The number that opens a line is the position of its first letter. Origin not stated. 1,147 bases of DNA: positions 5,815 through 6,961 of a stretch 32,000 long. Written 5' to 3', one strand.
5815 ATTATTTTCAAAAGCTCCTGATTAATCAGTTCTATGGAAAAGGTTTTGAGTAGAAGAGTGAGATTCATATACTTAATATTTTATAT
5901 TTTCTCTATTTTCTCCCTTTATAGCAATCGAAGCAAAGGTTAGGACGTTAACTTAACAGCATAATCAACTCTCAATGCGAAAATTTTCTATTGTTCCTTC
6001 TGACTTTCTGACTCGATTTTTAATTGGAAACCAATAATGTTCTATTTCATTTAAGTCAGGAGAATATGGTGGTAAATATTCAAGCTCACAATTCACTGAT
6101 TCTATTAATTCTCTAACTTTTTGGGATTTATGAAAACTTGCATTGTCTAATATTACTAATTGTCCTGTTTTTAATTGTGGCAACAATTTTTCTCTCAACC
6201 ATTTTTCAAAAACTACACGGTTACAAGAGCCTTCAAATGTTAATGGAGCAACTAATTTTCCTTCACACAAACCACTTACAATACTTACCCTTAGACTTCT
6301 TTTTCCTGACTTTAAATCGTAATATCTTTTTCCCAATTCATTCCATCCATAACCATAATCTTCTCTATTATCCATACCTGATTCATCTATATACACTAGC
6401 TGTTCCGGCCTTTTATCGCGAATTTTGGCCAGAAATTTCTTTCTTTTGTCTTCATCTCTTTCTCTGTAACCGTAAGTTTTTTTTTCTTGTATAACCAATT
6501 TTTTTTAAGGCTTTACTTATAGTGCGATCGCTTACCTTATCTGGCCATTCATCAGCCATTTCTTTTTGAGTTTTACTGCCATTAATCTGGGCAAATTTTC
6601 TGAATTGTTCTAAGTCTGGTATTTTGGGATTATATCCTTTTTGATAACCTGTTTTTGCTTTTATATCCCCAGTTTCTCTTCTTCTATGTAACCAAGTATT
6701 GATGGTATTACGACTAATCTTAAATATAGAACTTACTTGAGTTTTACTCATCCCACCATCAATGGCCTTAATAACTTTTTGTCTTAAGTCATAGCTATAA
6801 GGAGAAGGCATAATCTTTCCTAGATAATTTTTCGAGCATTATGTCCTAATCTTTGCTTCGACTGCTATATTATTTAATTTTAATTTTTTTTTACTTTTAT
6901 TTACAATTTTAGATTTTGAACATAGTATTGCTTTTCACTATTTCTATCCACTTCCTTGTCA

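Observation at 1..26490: Island of TPR-scaffolded sulfotransferases and glycosyltransferases: candidate uncharacterised glycan or protein modification system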

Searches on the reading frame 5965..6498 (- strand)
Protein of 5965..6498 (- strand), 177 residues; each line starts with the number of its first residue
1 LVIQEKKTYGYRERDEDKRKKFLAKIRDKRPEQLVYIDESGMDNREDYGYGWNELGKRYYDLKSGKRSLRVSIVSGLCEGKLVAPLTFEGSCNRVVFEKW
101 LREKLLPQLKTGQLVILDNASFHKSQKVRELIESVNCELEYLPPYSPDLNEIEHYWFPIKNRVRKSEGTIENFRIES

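Call 6: search_protein_families(library=pfam, proteins=[window:5965-6498:-], max_evalue=0.01)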
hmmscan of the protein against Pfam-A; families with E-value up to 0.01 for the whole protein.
window:5965-6498:- (177 aa): 1 family
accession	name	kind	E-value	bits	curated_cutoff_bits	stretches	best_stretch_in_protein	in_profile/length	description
PF13358.12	DDE_3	-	5.9e-38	130.4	28.6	1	33-165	1-135/146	DDE superfamily endonuclease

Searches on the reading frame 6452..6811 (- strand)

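Call 6: search_protein_families(library=pfam, proteins=[window:6452-6811:-], max_evalue=0.01)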
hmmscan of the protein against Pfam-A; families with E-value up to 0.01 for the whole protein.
window:6452-6811:- (119 aa): 9 families
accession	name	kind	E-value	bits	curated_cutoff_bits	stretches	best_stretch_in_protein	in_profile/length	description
PF01710.22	HTH_Tnp_IS630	-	7.9e-14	52.2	21.3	1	5-118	3-107/119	Transposase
PF13384.12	HTH_23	-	9.3e-07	28.9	24.6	1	8-48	5-45/50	Homeodomain-like domain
PF13518.12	HTH_28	-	9.7e-06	26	25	1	10-48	2-40/52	Helix-turn-helix domain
PF00292.24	PAX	-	0.00034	21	22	1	5-76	18-87/125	'Paired box' domain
PF13551.12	HTH_29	-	0.00041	20.8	28.1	1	10-56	1-48/64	Winged helix-turn helix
PF13542.12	HTH_Tnp_ISL3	-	0.00048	20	27.4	1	5-44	12-50/51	Helix-turn-helix domain of transposase family ISL3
PF02796.21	HTH_7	-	0.0019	18.7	23.8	1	11-37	12-38/45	Helix-turn-helix domain of resolvase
PF04218.19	CENP-B_N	-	0.0076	16.3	21.2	0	12-44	14-46/53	CENP-B N-terminal DNA-binding domain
PF01498.24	HTH_Tnp_Tc3_2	-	0.0077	16.9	31.5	0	80-111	14-48/72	Transposase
